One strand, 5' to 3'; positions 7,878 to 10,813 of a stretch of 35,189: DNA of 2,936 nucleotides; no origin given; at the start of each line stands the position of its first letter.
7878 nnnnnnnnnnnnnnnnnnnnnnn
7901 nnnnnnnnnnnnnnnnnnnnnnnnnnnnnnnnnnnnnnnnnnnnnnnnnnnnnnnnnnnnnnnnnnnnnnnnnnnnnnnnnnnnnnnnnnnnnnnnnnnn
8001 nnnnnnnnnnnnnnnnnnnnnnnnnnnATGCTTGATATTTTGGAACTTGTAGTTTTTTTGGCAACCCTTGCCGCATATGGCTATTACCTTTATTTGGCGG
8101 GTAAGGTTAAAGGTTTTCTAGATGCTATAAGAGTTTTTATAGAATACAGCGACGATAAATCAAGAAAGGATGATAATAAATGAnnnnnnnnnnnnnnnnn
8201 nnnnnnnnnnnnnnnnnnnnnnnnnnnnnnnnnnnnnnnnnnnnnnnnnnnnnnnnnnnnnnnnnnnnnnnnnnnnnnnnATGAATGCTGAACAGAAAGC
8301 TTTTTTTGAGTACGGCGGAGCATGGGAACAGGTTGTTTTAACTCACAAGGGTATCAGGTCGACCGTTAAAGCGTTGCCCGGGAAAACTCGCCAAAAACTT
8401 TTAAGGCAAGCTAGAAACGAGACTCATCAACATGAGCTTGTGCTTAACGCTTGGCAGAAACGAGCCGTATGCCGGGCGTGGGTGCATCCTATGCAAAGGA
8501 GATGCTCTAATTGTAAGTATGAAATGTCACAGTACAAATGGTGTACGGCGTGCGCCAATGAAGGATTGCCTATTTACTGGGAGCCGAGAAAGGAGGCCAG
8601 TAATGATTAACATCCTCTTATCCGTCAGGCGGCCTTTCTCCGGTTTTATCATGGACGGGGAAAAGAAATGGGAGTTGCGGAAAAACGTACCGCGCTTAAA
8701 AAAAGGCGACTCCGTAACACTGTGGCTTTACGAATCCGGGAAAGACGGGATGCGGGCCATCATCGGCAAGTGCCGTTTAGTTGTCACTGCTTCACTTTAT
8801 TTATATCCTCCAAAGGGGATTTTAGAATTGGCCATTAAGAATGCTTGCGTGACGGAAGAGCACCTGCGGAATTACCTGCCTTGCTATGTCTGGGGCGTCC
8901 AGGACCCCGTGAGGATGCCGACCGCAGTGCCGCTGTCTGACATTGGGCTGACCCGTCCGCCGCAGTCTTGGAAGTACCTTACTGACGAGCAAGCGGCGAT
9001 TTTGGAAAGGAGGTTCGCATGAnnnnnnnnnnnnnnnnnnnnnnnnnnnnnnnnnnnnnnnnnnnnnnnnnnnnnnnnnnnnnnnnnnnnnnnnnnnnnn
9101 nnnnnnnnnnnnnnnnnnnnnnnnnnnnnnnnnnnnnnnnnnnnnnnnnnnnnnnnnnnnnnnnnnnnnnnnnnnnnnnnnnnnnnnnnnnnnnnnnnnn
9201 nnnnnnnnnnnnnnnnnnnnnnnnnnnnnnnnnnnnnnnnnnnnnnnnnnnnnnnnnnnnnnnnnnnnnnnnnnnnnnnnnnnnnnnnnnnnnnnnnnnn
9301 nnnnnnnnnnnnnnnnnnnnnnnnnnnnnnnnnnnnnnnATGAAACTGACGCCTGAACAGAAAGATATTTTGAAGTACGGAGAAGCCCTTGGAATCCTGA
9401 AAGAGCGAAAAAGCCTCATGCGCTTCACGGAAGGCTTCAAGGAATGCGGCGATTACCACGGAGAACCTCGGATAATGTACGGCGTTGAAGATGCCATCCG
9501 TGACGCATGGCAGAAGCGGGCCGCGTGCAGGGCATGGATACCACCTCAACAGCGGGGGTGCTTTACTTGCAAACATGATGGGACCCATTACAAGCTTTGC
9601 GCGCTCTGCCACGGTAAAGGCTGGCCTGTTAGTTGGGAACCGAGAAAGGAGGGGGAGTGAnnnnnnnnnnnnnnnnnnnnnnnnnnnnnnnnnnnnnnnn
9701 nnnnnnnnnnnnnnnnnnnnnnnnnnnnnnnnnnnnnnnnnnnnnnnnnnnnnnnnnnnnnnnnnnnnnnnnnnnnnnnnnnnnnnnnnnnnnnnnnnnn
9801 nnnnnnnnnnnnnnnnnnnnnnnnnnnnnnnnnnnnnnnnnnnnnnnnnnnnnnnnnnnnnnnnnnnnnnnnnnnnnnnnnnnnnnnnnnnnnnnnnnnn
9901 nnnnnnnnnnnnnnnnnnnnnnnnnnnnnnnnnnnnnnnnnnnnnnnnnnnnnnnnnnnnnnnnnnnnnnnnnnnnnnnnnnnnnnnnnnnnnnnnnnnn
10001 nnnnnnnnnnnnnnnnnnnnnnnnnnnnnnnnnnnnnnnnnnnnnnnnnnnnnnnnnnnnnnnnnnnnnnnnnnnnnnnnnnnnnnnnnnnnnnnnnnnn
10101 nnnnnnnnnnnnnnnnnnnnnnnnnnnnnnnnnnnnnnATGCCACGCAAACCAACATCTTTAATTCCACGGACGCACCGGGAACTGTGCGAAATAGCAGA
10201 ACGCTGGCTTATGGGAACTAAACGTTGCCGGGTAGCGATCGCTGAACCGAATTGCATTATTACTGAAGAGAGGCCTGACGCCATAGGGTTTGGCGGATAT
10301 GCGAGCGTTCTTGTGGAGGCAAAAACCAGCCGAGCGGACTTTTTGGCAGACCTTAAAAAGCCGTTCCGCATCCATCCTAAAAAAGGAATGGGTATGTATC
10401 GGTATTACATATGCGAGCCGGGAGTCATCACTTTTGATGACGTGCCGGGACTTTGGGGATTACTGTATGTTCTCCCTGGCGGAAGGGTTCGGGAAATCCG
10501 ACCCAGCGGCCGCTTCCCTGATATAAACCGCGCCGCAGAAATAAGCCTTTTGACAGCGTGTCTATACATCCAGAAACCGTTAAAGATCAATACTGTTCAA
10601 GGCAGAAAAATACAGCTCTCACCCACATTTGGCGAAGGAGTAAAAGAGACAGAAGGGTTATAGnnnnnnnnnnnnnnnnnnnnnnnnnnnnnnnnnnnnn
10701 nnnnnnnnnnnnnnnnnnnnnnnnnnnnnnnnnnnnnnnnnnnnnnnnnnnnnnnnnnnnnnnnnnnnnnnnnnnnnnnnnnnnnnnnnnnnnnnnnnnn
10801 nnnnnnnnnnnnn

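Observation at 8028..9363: Tandemly duplicated cassette: hydrophobic micropeptide translationally coupled to a Cys4 protein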

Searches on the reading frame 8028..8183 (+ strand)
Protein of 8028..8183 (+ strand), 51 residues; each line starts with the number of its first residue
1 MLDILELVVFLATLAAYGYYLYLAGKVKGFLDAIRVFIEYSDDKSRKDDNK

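Call 9: search_protein_families(library=pfam, proteins=[window:8028-8183:+], max_evalue=0.1)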
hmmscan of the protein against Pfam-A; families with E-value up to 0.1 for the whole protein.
window:8028-8183:+ (51 aa): 2 families
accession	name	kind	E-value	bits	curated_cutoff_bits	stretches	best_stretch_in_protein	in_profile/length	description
PF10660.14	MitoNEET_N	-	0.013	16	23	1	3-24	35-56/64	Iron-containing outer mitochondrial membrane protein N-terminus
PF05545.16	FixQ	-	0.078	13.4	29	1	3-30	11-38/49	Cbb3-type cytochrome oxidase component FixQ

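Call 10: search_protein_families(library=phrogs, proteins=[window:8028-8183:+], max_evalue=0.1)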
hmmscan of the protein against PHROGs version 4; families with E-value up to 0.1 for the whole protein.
window:8028-8183:+ (51 aa): 0 families

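Call 48: search_protein_families(library=pfam, proteins=[window:8028-8180:+], max_evalue=1)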
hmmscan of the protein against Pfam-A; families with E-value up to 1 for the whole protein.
seq(51 aa): 2 families
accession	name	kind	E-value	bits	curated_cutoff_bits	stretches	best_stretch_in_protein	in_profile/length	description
PF10660.14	MitoNEET_N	-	0.013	16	23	1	3-24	35-56/64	Iron-containing outer mitochondrial membrane protein N-terminus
PF05545.16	FixQ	-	0.078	13.4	29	1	3-30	11-38/49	Cbb3-type cytochrome oxidase component FixQ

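Call 49: search_protein_families(library=phrogs, proteins=[window:8028-8180:+], max_evalue=1)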
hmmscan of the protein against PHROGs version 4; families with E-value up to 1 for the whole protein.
seq(51 aa): 0 families
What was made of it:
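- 8028..8183 (+): TM51: a 51-aa single-pass membrane peptide with an acidic N-terminus, a TM helix, K-x-K-G, an amphipathic helix and a charged tail. It is the second small membrane protein of the module. No Pfam or PHROG family (calls 48, 49).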

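Call 53: search_protein_families(library=ncbifam, proteins=[window:8028-8180:+], max_evalue=1)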
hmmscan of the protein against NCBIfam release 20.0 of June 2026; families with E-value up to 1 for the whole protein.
seq(51 aa): 0 families

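Call 54: search_protein_families(library=padloc, proteins=[window:8028-8180:+], max_evalue=1)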
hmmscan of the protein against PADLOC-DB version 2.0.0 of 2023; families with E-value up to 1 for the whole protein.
seq(51 aa): 0 families

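Call 59: find_homologous_proteins(query=window:8028-8180:+, max_evalue=0.1)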
Query window:8028-8180:+ (51 aa): 3 proteins with E <= 0.1 among 3 candidates.
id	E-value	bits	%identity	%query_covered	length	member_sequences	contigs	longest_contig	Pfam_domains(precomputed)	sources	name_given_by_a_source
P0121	4.2e-23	97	94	100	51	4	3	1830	-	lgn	-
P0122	1.4e-16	76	73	100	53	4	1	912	-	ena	-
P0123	1.4e-13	67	73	100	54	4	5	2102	-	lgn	-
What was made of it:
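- Tried and rejected: It returned only 3 clusters, probably because such short ORFs are rarely called (call 59).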

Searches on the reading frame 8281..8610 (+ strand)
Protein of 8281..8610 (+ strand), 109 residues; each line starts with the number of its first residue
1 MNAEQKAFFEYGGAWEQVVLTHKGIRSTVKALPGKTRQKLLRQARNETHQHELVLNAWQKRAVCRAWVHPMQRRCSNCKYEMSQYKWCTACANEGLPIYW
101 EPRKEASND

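Call 9: search_protein_families(library=pfam, proteins=[window:8281-8610:+], max_evalue=0.1)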
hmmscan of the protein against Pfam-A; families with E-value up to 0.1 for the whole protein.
window:8281-8610:+ (109 aa): 1 family
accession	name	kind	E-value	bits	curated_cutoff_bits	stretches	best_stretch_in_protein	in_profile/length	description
PF18912.6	DZR_2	-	0.062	13.6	27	1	63-94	12-45/56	Double zinc ribbon domain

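Call 10: search_protein_families(library=phrogs, proteins=[window:8281-8610:+], max_evalue=0.1)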
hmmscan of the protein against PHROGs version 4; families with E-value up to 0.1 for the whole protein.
window:8281-8610:+ (109 aa): 0 families

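Call 53: search_protein_families(library=ncbifam, proteins=[window:8281-8610:+], max_evalue=1)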
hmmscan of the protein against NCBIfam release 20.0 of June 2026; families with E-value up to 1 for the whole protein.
window:8281-8610:+ (109 aa): 0 families

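Call 54: search_protein_families(library=padloc, proteins=[window:8281-8610:+], max_evalue=1)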
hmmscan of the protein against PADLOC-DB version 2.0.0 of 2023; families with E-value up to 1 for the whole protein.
window:8281-8610:+ (109 aa): 0 families

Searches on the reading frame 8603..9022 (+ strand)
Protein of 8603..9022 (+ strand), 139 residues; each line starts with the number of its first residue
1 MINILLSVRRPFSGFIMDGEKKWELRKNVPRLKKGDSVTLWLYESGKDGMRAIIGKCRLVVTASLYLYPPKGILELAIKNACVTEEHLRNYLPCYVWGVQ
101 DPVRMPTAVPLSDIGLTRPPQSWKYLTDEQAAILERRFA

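Call 9: search_protein_families(library=pfam, proteins=[window:8603-9022:+], max_evalue=0.1)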
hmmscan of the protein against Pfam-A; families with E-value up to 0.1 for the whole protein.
window:8603-9022:+ (139 aa): 3 families
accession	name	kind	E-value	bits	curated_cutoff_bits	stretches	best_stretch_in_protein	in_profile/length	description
PF24353.1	DUF7513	-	0.0043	17.3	27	1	21-62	9-50/81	Domain of unknown function (DUF7513)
PF12961.13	DUF3850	-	0.024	15.2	22.9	1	15-45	13-43/77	Domain of unknown function (DUF3850)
PF04266.20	ASCH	-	0.032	15.4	21.2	1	6-52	1-48/103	ASCH domain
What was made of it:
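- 8603..9022 (+): ASCH-like gene (139 aa) separating the two units. Weak ASCH/DUF3850 matches (call 9).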

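Call 10: search_protein_families(library=phrogs, proteins=[window:8603-9022:+], max_evalue=0.1)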
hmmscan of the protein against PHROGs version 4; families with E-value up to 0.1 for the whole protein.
window:8603-9022:+ (139 aa): 1 family
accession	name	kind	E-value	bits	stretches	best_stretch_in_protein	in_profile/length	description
phrog_3136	-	unknown function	8.5e-18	65.7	1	2-133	3-132/134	-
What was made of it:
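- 8603..9022 (+): phrog_3136 E 8.5e-18 (call 10).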

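Call 53: search_protein_families(library=ncbifam, proteins=[window:8603-9022:+], max_evalue=1)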
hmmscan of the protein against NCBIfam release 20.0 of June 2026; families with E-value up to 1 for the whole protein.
window:8603-9022:+ (139 aa): 0 families

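Call 54: search_protein_families(library=padloc, proteins=[window:8603-9022:+], max_evalue=1)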
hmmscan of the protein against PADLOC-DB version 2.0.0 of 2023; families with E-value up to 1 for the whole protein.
window:8603-9022:+ (139 aa): 2 families
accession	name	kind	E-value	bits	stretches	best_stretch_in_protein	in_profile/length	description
PDLC04425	PDC-M11B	-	7.7e-10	37.4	1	3-131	2-127/132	-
PDLC04424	PDC-M11B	-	4.8e-08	31.1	1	3-136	9-139/142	-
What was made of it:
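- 8603..9022 (+): PADLOC PDC-M11B E 7.7e-10 (call 54).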

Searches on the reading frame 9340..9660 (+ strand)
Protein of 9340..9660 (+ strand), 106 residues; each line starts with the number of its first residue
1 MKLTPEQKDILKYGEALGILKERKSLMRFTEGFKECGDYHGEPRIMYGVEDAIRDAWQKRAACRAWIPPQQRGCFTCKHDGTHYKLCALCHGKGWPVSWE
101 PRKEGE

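Call 9: search_protein_families(library=pfam, proteins=[window:9340-9660:+], max_evalue=0.1)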
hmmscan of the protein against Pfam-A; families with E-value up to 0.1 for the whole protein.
window:9340-9660:+ (106 aa): 0 families

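Call 10: search_protein_families(library=phrogs, proteins=[window:9340-9660:+], max_evalue=0.1)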
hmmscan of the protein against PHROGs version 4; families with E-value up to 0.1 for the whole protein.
window:9340-9660:+ (106 aa): 0 families

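Call 12: find_homologous_proteins(query=window:9340-9660:+, max_evalue=0.01)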
Query window:9340-9660:+ (106 aa): 199 proteins with E <= 0.01 among 212 candidates; the best 120 are listed.
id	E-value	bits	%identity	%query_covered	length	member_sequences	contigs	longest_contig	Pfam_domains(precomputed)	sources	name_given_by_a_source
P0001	1.9e-59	217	86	99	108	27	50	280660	-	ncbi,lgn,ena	-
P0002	1.3e-52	195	82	98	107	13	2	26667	-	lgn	-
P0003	6.7e-50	186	76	100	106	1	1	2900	-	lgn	-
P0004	3.4e-47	177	72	99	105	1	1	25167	-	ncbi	-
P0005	7.6e-46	173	72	100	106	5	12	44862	-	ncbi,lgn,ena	-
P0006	1.1e-45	172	71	100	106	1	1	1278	-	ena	-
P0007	2.5e-42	162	74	96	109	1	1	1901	-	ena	-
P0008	2.9e-42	161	90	66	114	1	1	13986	-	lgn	-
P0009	3.3e-42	161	71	100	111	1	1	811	-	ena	-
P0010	1.2e-41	159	71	100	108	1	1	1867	-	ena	-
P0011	1.8e-41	159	72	96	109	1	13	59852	-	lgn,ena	-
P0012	2.0e-41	159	70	100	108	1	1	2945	-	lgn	-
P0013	3.3e-41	158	71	96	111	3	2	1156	-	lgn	-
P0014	1.1e-40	156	70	98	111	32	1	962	-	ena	-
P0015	1.2e-40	156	71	96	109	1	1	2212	-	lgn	-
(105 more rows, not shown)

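Call 21: find_related_loci(query=A2, collection=viral_contigs, flank=2500)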
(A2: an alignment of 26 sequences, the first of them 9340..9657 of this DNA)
Query A2 (106 aa) in viral_contigs; peptide patterns used: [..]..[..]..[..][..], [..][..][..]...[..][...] (x = any residue, [..] = any of these).
581 stretches matched a pattern; 154 encode a relative of the query (tblastn E <= 1e-3); the best 80 are kept; 80 distinct loci.
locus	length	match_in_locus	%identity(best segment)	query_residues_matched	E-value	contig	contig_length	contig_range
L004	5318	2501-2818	72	1-106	4e-49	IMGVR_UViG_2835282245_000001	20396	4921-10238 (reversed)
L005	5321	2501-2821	74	2-106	1e-48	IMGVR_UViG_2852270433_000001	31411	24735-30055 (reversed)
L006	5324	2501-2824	74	1-104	2e-46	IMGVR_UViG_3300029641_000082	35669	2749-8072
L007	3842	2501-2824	69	1-106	5e-45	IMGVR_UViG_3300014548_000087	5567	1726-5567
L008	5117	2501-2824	69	1-106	5e-45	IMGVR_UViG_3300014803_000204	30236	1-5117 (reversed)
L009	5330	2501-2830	68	1-105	1e-44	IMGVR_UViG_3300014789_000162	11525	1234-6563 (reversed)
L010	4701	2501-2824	71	1-106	8e-45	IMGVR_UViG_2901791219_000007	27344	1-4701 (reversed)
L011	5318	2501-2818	70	1-104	2e-44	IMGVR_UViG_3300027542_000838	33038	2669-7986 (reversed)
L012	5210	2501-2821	69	1-105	2e-44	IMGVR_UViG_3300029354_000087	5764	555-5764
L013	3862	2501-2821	69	1-105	5e-44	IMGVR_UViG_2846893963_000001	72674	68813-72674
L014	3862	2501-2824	68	1-106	2e-43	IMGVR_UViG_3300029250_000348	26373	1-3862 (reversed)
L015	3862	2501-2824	68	1-106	2e-43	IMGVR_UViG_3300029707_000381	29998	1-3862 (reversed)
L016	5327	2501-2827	68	1-105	1e-42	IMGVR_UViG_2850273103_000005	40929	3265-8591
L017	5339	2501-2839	64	2-105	5e-42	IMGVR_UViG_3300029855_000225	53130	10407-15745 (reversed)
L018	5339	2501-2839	64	2-105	5e-42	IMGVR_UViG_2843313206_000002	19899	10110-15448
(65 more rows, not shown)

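Call 22: find_related_loci(query=A2, collection=genome_contigs, flank=2500)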
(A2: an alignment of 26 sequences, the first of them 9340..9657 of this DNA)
Query A2 (106 aa) in genome_contigs; peptide patterns used: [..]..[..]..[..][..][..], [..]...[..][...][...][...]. (x = any residue, [..] = any of these).
130 stretches matched a pattern; 1 encode a relative of the query (tblastn E <= 1e-3); 1 distinct loci.
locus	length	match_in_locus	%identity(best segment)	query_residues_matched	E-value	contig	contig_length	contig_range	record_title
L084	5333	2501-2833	50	1-106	9e-32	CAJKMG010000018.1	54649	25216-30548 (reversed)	MAG TPA_asm: uncultured Akkermansia sp. isolate ERR414247-bin.14 genome assembly, contig: NODE_344_length_54649_cov_11.2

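Call 39: predict_structure(alignment_id=A2)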
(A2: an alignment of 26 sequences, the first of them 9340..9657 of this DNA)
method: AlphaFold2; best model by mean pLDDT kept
length: 106 residues; sequences in the alignment: 26
mean_pLDDT: 69.7   pTM: 0.57
mean pLDDT of the five models: 69.7, 68.4, 64.1, 63.5, 61.7
residues with pLDDT >= 90: 6; 70-90: 53; 50-70: 34; < 50: 13
segments of 3 or more residues with pLDDT < 50: 35-37, 39-42, 93-95
pLDDT, mean of each block of 10 residues (from residue 1): 80 90 70 49 60 87 79 74 59 57 59
secondary structure, 60 per line:
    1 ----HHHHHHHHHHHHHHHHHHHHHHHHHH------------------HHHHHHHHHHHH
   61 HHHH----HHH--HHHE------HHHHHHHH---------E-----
elements in order: H5-30 H49-64 H84-91
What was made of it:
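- On Zinc-ribbon protein (Cys4): The AF2 pLDDT of the C-terminal part is 57-74 (call 39).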

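Call 43: fold_search(model_id=the predicted structure, library=pdb)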
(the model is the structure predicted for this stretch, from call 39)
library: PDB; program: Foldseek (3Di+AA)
matches with E <= 10: 86; with E <= 0.001: 0
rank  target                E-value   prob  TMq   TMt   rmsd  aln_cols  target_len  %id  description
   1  2f23_A                9.2e-01  0.25  0.28  0.22   6.3        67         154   16  Crystal structure of GreA factor homolog 1 (Gfh1) protein of Thermus thermophilus (released 2006-05-30)
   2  4wqt_X                1.8e+00  0.14  0.27  0.21   5.9        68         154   20  Thermus thermophilus RNA polymerase complexed with an RNA cleavage stimulating factor (a GreA/Gfh1 chimeric protein) (released 2015-02-18)
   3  6vme_B                2.6e+00  0.25  0.38  0.50   3.7        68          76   15  Human ESCRT-I heterotetramer headpiece (released 2020-05-20)
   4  9zz6_E                2.6e+00  0.06  0.24  0.24  11.4        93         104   13  The ER membrane protein complex acts as a chaperone to promote voltage-gated calcium channel assembly (released 2026-02-18)
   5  7nna                  2.7e+00  0.09  0.22  0.13   9.2        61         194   15  Toxin Import Through the Antibiotic Efflux Channel TolC (released 2021-07-07)
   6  2a3q_B                2.9e+00  0.41  0.39  0.38   5.0        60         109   17  X-Ray Structure of Protein from Mus Musculus MM.29898 (released 2005-07-19)
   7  4v47_AW               2.9e+00  0.23  0.30  0.48   5.9        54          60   17  Real space refined coordinates of the 30S and 50S subunits fitted into the low resolution cryo-EM map of the EF-G.GTP (released 2014-07-09)
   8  5aww_G                3.3e+00  0.06  0.24  0.30   6.9        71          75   20  Precise Resting State of Thermus thermophilus SecYEG (released 2015-11-25)
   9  3uno_E                3.6e+00  0.20  0.45  0.30  11.5       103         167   14  Mycobacterium tuberculosis ferritin homolog, BfrB (released 2012-11-21)
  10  7o6e_A                3.6e+00  0.16  0.45  0.28  10.3       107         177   13  2.12 A cryo-EM structure of Mycobacterium tuberculosis Ferritin (released 2021-05-19)
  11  4e4e_B                3.6e+00  0.16  0.42  0.23  10.0        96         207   11  Crystal Structure of the Y34F mutant of Saccharomyces cerevisiae Manganese Superoxide Dismutase (released 2012-08-22)
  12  7emf_2                3.8e+00  0.30  0.38  0.35   4.5        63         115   10  Human Mediator (deletion of MED1-IDR) in a Tail-extended conformation (released 2021-05-05)
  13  9r6b_I                3.8e+00  0.13  0.29  0.07   5.9        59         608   12  CPS secretion pathway Wza-Wzc (Conf 4) (released 2026-03-04)
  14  3uno_G                4.0e+00  0.15  0.45  0.29  12.7       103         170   11  Mycobacterium tuberculosis ferritin homolog, BfrB (released 2012-11-21)
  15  6z6e_A                4.3e+00  0.12  0.31  0.31   4.7        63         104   14  Crystal structure of the HK97 bacteriophage small terminase (released 2021-06-09)
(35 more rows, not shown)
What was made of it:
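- On Zinc-ribbon protein (Cys4): The best Foldseek PDB E-value is 0.9 (call 43).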

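Call 52: search_solved_structures(query=A2, max_evalue=10, show_alignments=2)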
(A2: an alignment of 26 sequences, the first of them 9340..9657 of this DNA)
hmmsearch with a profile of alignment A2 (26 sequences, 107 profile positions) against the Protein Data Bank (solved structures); distinct sequences matched with E-value up to 10: 3.
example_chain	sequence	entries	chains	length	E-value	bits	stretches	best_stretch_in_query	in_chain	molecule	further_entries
8crx_w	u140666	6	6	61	0.36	14.4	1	57-95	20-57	50S ribosomal protein L28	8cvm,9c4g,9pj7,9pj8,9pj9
7f20_A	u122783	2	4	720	2.1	11.9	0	54-68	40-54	L-lactate oxidase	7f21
7f22_A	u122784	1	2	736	2.3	11.8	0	54-68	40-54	L-lactate oxidase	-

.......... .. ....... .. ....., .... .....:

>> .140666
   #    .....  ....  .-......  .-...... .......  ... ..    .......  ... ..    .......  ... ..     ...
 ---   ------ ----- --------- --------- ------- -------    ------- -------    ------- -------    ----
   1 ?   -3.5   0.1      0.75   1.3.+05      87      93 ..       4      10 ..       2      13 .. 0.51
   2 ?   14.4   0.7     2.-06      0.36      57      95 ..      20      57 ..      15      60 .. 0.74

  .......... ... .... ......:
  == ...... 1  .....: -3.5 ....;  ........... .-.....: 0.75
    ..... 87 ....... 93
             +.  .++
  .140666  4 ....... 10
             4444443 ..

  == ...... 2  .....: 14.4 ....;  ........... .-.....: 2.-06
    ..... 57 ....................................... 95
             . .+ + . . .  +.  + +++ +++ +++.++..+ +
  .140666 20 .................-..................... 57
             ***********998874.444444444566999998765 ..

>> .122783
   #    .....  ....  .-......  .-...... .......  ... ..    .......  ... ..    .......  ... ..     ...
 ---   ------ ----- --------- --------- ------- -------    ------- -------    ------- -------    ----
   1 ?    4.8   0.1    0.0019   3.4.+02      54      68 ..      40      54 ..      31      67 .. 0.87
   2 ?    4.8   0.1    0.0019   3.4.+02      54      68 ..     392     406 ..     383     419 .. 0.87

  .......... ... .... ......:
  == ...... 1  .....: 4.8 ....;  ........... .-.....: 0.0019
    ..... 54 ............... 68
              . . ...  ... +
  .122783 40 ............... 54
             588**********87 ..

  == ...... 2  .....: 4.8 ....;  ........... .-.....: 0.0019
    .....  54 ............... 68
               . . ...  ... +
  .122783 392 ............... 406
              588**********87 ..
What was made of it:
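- On DksA/TraR or Gre-like secondary-channel factors: The profile search against PDB sequences found nothing below E 0.36 (call 52).
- Tried and rejected: The Cys4 profile against PDB sequences gave a best E of 0.36 (call 52).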

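Call 53: search_protein_families(library=ncbifam, proteins=[window:9340-9660:+], max_evalue=1)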
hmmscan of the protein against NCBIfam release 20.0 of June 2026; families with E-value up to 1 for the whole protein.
window:9340-9660:+ (106 aa): 0 families

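Call 54: search_protein_families(library=padloc, proteins=[window:9340-9660:+], max_evalue=1)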
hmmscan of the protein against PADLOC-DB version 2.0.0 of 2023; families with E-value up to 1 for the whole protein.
window:9340-9660:+ (106 aa): 0 families

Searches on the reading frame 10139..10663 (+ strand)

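Call 9: search_protein_families(library=pfam, proteins=[window:10139-10663:+], max_evalue=0.1)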
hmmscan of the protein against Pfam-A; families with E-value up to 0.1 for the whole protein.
window:10139-10663:+ (174 aa): 1 family
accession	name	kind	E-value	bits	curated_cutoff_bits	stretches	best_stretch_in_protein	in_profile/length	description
PF08465.15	Herpes_TK_C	-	0.08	13.1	21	0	100-110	4-14/33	Thymidine kinase from Herpesvirus C-terminal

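Call 10: search_protein_families(library=phrogs, proteins=[window:10139-10663:+], max_evalue=0.1)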
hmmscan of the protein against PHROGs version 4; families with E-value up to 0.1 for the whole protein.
window:10139-10663:+ (174 aa): 6 families
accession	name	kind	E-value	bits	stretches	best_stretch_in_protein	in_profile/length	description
phrog_631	-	unknown function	4.6e-48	165.1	1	6-121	18-135/260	-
phrog_9263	-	unknown function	9.1e-26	92.3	1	12-120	63-171/230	-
phrog_2776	-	unknown function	7.8e-09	36.5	1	28-124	26-122/181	-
phrog_5429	-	DNA, RNA and nucleotide metabolism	3.3e-05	24.8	1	20-112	29-123/176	DNA repair protein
phrog_16308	-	unknown function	4.3e-05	24.5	1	12-61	4-54/58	-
phrog_14517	-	unknown function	0.001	19.6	1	59-111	63-116/296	-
